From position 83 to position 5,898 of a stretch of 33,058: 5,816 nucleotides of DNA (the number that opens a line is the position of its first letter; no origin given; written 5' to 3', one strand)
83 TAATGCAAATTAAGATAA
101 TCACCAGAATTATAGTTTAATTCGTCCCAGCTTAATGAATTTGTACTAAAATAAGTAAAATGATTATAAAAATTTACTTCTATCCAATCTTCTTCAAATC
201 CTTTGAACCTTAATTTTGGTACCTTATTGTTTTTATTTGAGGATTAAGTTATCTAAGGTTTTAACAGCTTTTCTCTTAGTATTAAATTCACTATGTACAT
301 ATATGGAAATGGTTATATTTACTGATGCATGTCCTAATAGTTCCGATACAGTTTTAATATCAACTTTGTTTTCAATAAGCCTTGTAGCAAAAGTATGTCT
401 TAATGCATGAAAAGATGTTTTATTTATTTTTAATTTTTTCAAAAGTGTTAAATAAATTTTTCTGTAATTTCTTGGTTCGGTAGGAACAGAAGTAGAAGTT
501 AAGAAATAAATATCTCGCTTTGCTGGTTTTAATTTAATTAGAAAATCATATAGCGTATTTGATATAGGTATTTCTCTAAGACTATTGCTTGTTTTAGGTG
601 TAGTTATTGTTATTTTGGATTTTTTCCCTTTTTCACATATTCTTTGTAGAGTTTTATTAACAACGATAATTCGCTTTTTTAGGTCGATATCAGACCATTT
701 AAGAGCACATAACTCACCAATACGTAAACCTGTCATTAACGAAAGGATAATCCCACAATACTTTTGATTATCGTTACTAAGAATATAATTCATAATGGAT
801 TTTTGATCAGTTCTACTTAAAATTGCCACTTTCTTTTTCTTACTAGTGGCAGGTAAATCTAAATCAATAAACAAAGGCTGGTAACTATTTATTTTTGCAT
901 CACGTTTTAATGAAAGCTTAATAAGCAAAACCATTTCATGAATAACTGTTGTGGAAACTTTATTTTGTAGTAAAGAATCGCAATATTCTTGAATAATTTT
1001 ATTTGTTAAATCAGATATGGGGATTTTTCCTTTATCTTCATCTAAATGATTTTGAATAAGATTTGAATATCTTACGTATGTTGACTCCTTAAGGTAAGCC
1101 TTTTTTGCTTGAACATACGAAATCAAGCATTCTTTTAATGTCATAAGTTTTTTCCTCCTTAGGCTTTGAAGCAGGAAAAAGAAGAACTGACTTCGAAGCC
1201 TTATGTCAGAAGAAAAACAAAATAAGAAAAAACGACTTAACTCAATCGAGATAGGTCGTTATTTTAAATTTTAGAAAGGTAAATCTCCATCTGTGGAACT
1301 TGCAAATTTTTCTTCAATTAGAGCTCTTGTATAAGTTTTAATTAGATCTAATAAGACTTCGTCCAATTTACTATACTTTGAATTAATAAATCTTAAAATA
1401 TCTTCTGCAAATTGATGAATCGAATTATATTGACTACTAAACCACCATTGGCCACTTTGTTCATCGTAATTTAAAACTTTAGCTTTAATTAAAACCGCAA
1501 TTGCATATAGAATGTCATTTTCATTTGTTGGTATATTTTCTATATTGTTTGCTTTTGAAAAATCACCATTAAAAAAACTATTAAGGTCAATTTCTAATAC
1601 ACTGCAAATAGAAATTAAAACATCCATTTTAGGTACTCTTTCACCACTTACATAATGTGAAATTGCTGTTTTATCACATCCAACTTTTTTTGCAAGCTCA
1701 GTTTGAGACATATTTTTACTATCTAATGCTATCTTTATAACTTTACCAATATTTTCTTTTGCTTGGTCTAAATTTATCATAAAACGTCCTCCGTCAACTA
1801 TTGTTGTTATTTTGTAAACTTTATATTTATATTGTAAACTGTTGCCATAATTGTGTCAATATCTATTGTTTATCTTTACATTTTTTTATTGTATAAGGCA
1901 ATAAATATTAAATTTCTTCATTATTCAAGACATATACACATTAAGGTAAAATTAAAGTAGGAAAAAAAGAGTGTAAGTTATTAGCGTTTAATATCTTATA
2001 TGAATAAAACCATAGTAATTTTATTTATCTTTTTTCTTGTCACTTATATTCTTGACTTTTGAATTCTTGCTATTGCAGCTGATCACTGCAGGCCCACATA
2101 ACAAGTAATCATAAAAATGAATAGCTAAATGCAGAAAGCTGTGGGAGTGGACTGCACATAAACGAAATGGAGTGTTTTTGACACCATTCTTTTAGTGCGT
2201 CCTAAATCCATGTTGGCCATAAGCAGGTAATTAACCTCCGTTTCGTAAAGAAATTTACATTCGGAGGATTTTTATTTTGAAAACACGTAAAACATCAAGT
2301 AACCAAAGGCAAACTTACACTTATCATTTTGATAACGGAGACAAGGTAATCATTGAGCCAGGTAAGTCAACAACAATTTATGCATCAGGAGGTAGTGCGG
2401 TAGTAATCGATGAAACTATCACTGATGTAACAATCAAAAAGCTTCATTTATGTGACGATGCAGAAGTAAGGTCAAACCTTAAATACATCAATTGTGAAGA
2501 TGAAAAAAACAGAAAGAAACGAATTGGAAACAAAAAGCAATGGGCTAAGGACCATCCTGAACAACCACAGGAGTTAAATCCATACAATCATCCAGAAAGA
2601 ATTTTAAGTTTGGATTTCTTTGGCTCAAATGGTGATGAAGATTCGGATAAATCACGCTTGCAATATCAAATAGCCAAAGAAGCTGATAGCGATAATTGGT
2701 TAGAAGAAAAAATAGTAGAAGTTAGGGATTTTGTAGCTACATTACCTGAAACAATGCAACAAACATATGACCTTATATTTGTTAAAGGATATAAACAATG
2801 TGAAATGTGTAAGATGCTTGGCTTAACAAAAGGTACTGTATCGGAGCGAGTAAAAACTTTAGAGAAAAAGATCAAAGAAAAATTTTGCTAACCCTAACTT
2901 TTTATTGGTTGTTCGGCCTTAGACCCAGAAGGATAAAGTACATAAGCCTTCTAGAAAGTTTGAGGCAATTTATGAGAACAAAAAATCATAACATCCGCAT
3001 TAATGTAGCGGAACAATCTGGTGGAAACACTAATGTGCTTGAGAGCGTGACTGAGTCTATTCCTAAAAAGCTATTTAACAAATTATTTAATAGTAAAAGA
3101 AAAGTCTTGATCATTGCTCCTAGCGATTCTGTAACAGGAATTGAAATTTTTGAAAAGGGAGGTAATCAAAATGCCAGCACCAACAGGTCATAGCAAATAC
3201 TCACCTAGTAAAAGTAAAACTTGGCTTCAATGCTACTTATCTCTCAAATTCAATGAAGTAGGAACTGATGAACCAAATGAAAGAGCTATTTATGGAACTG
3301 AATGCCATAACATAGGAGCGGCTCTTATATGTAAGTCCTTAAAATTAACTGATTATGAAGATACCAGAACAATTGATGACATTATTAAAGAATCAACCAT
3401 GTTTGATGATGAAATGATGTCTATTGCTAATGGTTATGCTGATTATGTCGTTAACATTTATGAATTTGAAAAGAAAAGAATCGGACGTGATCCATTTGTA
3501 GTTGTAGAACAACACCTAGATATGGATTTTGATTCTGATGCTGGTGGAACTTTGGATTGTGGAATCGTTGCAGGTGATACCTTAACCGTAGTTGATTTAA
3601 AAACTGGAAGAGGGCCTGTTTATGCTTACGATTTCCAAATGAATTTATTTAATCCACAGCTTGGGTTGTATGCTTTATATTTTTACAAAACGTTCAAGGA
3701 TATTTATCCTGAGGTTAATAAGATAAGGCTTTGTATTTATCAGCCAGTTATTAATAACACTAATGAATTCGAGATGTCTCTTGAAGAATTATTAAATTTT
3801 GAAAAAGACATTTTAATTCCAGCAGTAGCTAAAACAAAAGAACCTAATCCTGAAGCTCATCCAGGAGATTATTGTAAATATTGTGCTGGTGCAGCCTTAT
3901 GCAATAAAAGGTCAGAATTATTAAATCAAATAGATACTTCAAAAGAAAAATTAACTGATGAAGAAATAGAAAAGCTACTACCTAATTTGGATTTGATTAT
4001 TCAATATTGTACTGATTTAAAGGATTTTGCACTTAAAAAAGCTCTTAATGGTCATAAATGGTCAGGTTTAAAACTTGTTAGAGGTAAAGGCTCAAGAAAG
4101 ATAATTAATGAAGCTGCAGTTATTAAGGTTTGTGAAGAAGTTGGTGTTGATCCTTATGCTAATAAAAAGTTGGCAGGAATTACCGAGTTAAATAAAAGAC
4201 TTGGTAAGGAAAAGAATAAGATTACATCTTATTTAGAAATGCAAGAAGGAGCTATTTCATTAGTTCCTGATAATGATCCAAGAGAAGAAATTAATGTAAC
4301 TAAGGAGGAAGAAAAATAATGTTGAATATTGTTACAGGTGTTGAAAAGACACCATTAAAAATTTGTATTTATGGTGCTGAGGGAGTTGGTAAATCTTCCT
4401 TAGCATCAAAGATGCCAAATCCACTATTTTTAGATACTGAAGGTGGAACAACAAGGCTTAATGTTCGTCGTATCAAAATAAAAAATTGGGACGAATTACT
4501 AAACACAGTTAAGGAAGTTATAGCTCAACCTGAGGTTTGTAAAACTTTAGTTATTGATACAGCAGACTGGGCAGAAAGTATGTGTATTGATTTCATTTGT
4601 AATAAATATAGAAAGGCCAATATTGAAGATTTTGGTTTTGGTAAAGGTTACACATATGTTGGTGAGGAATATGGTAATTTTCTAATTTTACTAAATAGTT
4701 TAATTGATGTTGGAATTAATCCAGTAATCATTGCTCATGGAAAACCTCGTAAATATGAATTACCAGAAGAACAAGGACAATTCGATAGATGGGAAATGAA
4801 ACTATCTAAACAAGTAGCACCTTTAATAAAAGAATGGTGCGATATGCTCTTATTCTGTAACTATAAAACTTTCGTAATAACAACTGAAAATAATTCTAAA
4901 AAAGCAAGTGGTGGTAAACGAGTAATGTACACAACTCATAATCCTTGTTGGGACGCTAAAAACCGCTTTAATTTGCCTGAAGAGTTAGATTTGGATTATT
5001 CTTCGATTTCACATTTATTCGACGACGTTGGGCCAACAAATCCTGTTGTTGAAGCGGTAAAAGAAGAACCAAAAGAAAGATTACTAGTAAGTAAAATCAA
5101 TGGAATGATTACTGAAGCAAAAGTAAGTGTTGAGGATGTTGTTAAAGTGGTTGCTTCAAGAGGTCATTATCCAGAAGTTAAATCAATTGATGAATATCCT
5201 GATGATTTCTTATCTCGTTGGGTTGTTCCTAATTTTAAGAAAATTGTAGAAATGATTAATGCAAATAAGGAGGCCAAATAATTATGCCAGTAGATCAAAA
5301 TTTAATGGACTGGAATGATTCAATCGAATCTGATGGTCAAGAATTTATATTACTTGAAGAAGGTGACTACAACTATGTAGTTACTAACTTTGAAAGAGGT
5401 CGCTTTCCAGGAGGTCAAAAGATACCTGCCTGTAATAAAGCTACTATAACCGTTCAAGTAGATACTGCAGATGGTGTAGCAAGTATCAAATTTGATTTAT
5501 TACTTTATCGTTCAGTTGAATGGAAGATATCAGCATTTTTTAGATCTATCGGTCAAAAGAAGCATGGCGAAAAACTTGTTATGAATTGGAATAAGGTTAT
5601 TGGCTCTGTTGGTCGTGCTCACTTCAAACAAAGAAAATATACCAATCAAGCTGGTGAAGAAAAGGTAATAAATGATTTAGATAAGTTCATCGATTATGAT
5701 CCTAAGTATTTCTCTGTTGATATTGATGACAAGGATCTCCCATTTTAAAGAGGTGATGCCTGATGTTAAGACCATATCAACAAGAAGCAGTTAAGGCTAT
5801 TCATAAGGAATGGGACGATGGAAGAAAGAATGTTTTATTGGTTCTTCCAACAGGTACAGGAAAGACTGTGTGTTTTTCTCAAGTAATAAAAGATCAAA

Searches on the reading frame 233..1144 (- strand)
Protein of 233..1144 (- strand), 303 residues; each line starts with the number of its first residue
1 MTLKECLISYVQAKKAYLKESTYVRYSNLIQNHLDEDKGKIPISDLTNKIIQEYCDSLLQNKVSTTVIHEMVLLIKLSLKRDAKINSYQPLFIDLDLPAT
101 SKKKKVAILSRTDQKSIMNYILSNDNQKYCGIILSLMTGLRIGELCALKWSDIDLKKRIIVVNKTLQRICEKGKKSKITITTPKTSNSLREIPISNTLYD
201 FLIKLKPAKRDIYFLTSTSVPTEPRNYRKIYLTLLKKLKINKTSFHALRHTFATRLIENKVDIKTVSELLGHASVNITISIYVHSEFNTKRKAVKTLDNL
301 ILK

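Call 29: search_protein_families(library=phrogs, proteins=[window:233-1144:-], max_evalue=0.00001)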
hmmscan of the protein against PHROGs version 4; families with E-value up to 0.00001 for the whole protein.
window:233-1144:- (303 aa): 4 families
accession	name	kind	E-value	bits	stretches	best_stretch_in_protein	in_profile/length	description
phrog_1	-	integration and excision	3.4e-55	189.5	1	1-301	164-451/611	integrase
phrog_216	-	integration and excision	6.7e-40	138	1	91-299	40-238/301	integrase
phrog_7685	-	integration and excision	8.4e-17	62.5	1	184-300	123-238/240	integrase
phrog_7269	-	integration and excision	2.2e-07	31.7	1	235-287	21-71/89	integrase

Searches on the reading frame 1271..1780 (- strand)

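Call 29: search_protein_families(library=phrogs, proteins=[window:1271-1780:-], max_evalue=0.00001)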
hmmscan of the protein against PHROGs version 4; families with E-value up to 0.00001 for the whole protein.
window:1271-1780:- (169 aa): 10 families
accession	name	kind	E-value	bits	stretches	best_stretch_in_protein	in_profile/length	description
phrog_8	-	transcription regulation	6.1e-15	56.5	1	9-132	160-256/346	transcriptional regulator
phrog_3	-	transcription regulation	4.8e-14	54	1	6-130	84-205/430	transcriptional repressor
phrog_4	-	transcription regulation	4.6e-13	49.9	1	7-112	133-227/400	transcriptional repressor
phrog_2967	-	transcription regulation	4.7e-13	50.2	1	6-107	6-103/225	transcriptional regulator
phrog_2439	-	transcription regulation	1.1e-10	41.9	1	11-75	8-72/367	transcriptional regulator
phrog_1373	-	transcription regulation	1.2e-10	42.6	1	11-73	64-126/166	transcriptional regulator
phrog_2328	-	transcription regulation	7e-08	33.3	1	8-73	13-78/128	transcriptional repressor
phrog_4583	-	transcription regulation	1.5e-07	32.3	1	6-71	6-71/81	transcriptional repressor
phrog_1468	-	transcription regulation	2.9e-07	31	1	9-65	6-61/67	transcriptional repressor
phrog_4836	-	transcription regulation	8.8e-07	29.7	1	7-92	72-147/194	CII-like regulator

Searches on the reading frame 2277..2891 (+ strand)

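Call 29: search_protein_families(library=phrogs, proteins=[window:2277-2891:+], max_evalue=0.00001)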
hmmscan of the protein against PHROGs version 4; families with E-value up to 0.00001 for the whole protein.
window:2277-2891:+ (204 aa): 2 families
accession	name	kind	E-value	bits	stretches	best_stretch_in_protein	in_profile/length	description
phrog_1740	-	transcription regulation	1.3e-09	38.1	1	127-202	144-215/567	RNA polymerase sigma factor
phrog_351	-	transcription regulation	3.3e-08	33.6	1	98-202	606-725/928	RNA polymerase sigma factor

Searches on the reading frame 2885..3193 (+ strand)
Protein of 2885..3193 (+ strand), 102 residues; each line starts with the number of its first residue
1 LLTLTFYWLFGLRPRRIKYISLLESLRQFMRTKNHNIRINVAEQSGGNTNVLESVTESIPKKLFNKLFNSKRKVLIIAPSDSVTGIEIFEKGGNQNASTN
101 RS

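Call 29: search_protein_families(library=phrogs, proteins=[window:2885-3193:+], max_evalue=0.00001)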
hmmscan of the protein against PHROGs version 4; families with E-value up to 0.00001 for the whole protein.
window:2885-3193:+ (102 aa): 1 family
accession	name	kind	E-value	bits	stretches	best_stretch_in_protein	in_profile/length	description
phrog_7234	-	unknown function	2.4e-12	47.3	1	35-94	3-61/67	-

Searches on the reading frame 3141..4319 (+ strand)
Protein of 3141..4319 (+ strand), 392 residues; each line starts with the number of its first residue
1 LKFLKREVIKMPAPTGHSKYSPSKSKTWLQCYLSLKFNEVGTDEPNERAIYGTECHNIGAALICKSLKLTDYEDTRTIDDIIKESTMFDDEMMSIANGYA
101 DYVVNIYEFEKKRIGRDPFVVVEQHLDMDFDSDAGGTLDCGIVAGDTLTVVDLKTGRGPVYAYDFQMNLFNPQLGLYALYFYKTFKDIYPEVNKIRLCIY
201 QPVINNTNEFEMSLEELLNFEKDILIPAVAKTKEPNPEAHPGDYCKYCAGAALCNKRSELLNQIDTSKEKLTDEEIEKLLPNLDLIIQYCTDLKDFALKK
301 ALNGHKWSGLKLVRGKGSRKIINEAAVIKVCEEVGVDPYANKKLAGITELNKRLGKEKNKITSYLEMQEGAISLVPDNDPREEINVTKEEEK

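Call 29: search_protein_families(library=phrogs, proteins=[window:3141-4319:+], max_evalue=0.00001)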
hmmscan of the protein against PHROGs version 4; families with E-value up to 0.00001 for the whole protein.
window:3141-4319:+ (392 aa): 2 families
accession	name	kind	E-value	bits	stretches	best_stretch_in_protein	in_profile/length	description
phrog_69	-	DNA, RNA and nucleotide metabolism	1.9e-87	295.4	1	6-390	76-471/501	exonuclease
phrog_3953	-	DNA, RNA and nucleotide metabolism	2.9e-19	70.5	1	15-225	11-178/186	exonuclease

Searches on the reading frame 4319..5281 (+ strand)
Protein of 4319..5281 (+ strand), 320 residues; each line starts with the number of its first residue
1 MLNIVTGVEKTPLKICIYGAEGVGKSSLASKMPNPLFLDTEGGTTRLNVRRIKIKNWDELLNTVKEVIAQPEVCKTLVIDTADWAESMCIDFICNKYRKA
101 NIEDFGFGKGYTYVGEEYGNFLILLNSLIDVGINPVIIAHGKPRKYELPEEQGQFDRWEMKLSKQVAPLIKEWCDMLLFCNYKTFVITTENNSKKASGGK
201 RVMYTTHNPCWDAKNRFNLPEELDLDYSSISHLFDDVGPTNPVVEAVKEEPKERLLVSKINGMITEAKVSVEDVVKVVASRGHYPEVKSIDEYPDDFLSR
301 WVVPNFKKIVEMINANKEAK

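Call 29: search_protein_families(library=phrogs, proteins=[window:4319-5281:+], max_evalue=0.00001)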
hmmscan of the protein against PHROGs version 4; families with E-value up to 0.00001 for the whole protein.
window:4319-5281:+ (320 aa): 3 families
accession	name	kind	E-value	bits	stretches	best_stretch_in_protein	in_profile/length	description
phrog_124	-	DNA, RNA and nucleotide metabolism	3.8e-69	234.9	1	10-318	40-374/382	Sak4-like ssDNA annealing protein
phrog_19299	-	head and packaging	1.8e-08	34.3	1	49-281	417-652/702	terminase large subunit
phrog_8097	-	DNA, RNA and nucleotide metabolism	2.1e-06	27.8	0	14-127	262-388/598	exonuclease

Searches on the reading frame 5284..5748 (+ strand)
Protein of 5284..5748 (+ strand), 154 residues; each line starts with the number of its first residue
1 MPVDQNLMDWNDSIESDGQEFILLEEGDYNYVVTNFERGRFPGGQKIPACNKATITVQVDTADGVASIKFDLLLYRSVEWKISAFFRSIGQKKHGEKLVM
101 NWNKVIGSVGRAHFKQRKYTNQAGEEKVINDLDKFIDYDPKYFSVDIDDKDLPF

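Call 29: search_protein_families(library=phrogs, proteins=[window:5284-5748:+], max_evalue=0.00001)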
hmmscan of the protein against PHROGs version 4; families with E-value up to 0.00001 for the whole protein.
window:5284-5748:+ (154 aa): 1 family
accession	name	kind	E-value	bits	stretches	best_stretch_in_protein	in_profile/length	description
phrog_2698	-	unknown function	3.4e-57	193.8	1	6-144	9-146/167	-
